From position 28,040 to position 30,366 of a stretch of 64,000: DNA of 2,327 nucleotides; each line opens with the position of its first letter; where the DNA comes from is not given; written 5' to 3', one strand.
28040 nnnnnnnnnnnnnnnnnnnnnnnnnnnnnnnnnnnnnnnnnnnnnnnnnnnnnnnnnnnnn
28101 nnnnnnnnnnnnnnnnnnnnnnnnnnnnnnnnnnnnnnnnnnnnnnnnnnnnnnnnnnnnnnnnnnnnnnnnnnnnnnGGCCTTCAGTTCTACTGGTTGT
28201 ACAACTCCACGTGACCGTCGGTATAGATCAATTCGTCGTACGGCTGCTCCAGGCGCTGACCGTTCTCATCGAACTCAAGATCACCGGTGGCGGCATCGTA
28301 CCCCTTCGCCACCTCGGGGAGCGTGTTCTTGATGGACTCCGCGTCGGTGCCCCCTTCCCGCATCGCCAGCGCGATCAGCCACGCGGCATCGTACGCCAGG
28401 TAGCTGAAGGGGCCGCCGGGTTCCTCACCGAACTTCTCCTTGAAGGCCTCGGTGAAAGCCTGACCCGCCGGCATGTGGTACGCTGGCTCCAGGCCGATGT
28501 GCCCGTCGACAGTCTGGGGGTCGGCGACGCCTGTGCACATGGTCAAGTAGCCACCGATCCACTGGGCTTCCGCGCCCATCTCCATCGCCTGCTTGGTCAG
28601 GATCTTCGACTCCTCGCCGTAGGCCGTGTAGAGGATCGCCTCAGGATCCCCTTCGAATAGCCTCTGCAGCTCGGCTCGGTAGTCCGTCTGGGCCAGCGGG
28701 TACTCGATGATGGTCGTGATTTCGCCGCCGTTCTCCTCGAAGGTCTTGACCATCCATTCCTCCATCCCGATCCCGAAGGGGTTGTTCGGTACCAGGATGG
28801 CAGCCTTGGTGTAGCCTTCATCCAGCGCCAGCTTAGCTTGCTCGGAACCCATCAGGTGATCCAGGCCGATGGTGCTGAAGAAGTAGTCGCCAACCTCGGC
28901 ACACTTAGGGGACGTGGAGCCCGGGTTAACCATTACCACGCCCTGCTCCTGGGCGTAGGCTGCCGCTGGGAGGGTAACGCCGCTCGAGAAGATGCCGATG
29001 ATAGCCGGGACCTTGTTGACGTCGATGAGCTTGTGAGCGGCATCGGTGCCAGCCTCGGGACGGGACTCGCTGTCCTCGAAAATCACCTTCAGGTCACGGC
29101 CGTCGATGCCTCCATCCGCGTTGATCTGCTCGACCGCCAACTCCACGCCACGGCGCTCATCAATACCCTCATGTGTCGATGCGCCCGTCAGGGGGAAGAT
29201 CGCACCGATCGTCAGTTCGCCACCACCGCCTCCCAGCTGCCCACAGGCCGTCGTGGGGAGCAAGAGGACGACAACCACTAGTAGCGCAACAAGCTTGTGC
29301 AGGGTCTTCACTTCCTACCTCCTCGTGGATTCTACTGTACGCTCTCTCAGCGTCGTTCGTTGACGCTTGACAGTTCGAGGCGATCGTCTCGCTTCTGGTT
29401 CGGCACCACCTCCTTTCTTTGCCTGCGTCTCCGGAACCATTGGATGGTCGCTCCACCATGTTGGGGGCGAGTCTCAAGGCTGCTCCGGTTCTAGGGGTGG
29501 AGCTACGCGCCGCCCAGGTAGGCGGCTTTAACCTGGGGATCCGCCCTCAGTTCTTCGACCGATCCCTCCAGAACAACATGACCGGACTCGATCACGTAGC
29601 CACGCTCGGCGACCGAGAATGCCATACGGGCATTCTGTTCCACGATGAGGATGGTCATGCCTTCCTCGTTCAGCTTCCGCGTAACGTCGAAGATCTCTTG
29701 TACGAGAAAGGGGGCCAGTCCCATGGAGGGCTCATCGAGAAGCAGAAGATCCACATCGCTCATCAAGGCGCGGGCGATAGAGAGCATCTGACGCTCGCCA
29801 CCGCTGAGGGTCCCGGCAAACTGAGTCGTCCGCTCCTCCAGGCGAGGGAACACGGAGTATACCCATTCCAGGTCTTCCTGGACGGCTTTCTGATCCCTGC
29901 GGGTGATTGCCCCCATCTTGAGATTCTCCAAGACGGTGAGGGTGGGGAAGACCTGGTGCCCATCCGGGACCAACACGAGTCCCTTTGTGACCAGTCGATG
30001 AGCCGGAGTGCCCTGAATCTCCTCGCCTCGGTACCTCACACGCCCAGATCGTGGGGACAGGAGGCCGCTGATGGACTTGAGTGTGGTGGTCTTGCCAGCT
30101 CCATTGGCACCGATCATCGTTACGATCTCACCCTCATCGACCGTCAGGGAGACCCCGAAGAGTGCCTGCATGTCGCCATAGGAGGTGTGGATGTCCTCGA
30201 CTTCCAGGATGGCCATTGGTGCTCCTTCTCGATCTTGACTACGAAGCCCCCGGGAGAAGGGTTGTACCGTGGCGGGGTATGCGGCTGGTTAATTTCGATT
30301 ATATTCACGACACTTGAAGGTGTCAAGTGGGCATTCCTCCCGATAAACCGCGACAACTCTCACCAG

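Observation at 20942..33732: Proline/hydroxyproline locus: HypD GRE, proline racemase, LIV importer and dye-linked dehydrogenase, but no proC or proline reductase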

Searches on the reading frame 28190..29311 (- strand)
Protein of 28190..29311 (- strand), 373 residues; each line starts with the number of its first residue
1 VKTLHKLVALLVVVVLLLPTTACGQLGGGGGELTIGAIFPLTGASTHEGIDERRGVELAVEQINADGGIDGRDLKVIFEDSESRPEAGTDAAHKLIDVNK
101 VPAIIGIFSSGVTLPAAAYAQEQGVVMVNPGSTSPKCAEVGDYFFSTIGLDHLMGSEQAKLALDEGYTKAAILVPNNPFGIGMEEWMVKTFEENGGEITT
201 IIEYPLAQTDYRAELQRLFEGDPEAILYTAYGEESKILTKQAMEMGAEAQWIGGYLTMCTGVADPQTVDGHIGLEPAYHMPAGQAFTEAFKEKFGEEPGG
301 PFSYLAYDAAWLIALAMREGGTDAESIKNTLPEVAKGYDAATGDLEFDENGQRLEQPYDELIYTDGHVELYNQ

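Call 3: search_protein_families(library=pfam, proteins=[window:28190-29311:-])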
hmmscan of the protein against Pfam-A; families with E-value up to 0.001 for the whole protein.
window:28190-29311:- (373 aa): 3 families
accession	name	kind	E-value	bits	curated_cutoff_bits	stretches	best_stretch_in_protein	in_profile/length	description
PF13458.12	Peripla_BP_6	-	5.5e-57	194.4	31.7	1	33-358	2-333/343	Periplasmic binding protein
PF01094.35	ANF_receptor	-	1.6e-28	100.2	25.4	1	55-355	5-342/353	Receptor family ligand binding region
PF13433.12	Peripla_BP_5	-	1.1e-16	61.4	27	1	34-110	2-78/363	Periplasmic binding protein domain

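Call 4: search_protein_families(library=ncbifam, proteins=[window:28190-29311:-])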
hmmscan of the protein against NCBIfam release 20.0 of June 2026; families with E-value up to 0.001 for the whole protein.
window:28190-29311:- (373 aa): 3 families
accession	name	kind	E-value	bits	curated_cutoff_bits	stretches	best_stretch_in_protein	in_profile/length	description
NF011933.0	PRK15404.1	subfamily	2.9e-35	122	477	1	32-352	26-349/370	high-affinity branched-chain amino acid ABC transporter substrate-binding protein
TIGR03407.1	urea_ABC_UrtA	exception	5.4e-13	48.6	492.75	1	34-110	2-78/361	urea ABC transporter substrate-binding protein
TIGR03669.1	urea_ABC_arch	equivalog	2.9e-12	46.2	494.8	1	42-111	10-79/375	urea ABC transporter substrate-binding protein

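Call 33: search_solved_structures(query=window:28190-29311:-, max_evalue=1e-8, show_alignments=1)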
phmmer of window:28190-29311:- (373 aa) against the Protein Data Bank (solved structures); distinct sequences matched with E-value up to 1e-8: 28.
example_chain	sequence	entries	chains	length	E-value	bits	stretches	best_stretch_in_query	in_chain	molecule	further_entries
4gnr_A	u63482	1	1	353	6.6e-31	111.1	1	33-359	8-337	ABC transporter substrate-binding protein-branched chain amino acid transport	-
3td9_A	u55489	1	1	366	5.5e-28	101.5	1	34-357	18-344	Branched chain amino acid ABC transporter, periplasmic amino acid-binding protein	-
3ip5_A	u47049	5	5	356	2.8e-26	95.8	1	36-352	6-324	ABC transporter, substrate binding protein (Amino acid)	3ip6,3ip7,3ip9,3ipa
2lbp_A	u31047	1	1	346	3.9e-25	92.1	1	35-352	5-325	LEUCINE-BINDING PROTEIN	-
3ipc_A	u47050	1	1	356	4.3e-25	91.9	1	36-352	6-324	ABC transporter, substrate binding protein (Amino acid)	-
4n0q_A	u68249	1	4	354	2.7e-24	89.3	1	32-368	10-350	Leu/Ile/Val-binding protein homolog 3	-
1usg_A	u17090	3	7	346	1.3e-23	87.1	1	35-352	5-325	LEUCINE-SPECIFIC BINDING PROTEIN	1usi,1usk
1z15_A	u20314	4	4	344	5.5e-22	81.7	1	35-352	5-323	Leu/Ile/Val-binding protein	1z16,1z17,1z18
2liv_A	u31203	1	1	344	2.1e-21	79.8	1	35-352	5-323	LEUCINE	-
4obb_A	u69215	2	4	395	1e-19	74.2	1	40-335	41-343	Amino acid/amide ABC transporter substrate-binding protein, HAAT family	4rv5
4nqr_A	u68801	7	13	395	1.3e-19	73.9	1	40-335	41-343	Amino acid/amide ABC transporter substrate-binding protein, HAAT family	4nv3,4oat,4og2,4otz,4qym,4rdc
3hut_A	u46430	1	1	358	1.3e-19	73.9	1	33-366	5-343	putative branched-chain amino acid ABC transporter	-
4mlc_A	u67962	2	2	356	2.9e-19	72.8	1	53-321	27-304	Extracellular ligand-binding receptor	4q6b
8z0g_A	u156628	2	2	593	5.2e-19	71.9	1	43-352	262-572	Leu/Ile/Val-binding protein,Leu/Ile/Val-binding protein,mNeonGreen | NeIle,Leu/Ile/Val-binding protein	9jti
8q52_A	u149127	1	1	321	4.3e-18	68.9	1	35-352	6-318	Leucine-specific-binding protein,Chemotaxis protein CheY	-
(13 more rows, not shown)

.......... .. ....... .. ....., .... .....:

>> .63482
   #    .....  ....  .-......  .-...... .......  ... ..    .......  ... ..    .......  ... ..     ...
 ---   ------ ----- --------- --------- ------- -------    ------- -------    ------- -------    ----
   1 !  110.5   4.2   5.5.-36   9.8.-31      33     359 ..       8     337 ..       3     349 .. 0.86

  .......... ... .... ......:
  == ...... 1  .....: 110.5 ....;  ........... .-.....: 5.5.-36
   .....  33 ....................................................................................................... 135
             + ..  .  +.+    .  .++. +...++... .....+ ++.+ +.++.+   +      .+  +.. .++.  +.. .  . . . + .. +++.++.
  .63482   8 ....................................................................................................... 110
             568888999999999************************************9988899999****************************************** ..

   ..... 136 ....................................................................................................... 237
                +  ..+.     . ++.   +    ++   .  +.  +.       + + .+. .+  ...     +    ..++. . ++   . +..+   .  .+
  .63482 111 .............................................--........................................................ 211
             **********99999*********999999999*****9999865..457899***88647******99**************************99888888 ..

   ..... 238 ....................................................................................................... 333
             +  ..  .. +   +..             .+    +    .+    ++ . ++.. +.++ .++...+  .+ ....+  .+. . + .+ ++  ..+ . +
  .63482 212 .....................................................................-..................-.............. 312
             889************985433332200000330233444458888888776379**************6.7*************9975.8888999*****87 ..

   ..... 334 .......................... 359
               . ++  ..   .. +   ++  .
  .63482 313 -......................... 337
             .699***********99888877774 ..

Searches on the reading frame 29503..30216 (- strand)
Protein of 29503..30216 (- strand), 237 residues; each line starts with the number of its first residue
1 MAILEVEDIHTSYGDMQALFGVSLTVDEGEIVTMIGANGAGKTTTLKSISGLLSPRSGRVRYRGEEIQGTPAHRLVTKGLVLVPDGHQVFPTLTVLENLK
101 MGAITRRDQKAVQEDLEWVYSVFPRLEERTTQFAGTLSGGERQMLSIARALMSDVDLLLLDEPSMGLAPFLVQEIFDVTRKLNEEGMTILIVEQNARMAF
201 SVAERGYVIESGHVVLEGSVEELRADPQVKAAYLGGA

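Call 3: search_protein_families(library=pfam, proteins=[window:29503-30216:-])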
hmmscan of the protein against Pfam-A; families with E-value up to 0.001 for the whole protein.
window:29503-30216:- (237 aa): 5 families
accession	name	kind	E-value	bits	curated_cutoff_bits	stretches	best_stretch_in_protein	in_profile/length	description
PF00005.33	ABC_tran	-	4.3e-33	115.3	25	1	21-164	3-136/137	ABC transporter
PF13304.12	AAA_21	-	4.5e-08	33.9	27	0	33-57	3-26/304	AAA domain, putative AbiEii toxin, Type IV TA system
PF12399.14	BCA_ABC_TP_C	-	2.1e-06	27.6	25.5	1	216-236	4-24/27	Branched-chain amino acid ATP-binding cassette transporter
PF13555.12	AAA_29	-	0.00091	19.4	27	0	23-62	16-54/61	P-loop containing region of AAA domain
PF25199.1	nSTAND_NTPase5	-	0.00092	19.5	34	0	25-74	37-88/145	Novel STAND NTPase 5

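Call 4: search_protein_families(library=ncbifam, proteins=[window:29503-30216:-])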
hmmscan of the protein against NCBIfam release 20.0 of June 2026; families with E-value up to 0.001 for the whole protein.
window:29503-30216:- (237 aa): 189 families (the best 25 are shown)
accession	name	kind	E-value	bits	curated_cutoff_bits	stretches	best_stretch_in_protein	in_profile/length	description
NF008626.0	PRK11614.1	equivalog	4.3e-78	262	441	1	2-236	4-237/237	high-affinity branched-chain amino acid ABC transporter ATP-binding protein LivF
TIGR03410.1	urea_trans_UrtE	equivalog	2.1e-64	217.1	285.8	1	4-226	1-222/230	urea ABC transporter ATP-binding subunit UrtE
TIGR04406.1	LPS_export_lptB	equivalog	1.6e-51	174.9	240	1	4-235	2-234/239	LPS export ABC transporter ATP-binding protein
NF008449.1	PRK11300.1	equivalog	1.1e-43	149.3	362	2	2-100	4-102/255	high-affinity branched-chain amino acid ABC transporter ATP-binding protein LivG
TIGR03411.1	urea_trans_UrtD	equivalog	1.1e-42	146.4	304.1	1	3-235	2-241/242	urea ABC transporter ATP-binding protein UrtD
TIGR01188.1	drrA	subfamily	4.9e-41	141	312.45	1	12-225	2-213/302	daunorubicin resistance ABC transporter, ATP-binding protein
NF008144.0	PRK10895.1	equivalog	1.6e-40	139.1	381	1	1-235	1-236/241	LPS export ABC transporter ATP-binding protein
NF007027.0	PRK09493.1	equivalog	8.4e-37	126.8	379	1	4-228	2-228/240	glutamine ABC transporter ATP-binding protein GlnQ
NF011967.0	PRK15439.1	equivalog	3.3e-36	124.8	586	1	2-231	10-235/510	autoinducer 2 ABC transporter ATP-binding protein LsrA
TIGR02315.1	ABC_phnC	equivalog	4.1e-35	121.3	266.1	1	3-226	1-236/243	phosphonate ABC transporter ATP-binding protein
TIGR03265.1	PhnT2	equivalog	1.7e-34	119.6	457.7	1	3-229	4-228/353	putative 2-aminoethylphosphonate ABC transporter ATP-binding protein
NF008428.0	PRK11264.1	equivalog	5.9e-34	117.4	406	1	1-229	1-237/250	L-cystine ABC transporter ATP-binding protein TcyN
NF010060.0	PRK13537.1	equivalog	1.2e-33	116.3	521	1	2-223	14-233/314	nodulation factor ABC transporter ATP-binding protein NodI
TIGR02673.1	FtsE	equivalog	3.4e-33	115.1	264.85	1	3-212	1-213/214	cell division ATP-binding protein FtsE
NF047930.1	ABC_ATP_B6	equivalog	3.4e-33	115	670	1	3-227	2-227/510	putative B6 ABC transporter ATP-binding protein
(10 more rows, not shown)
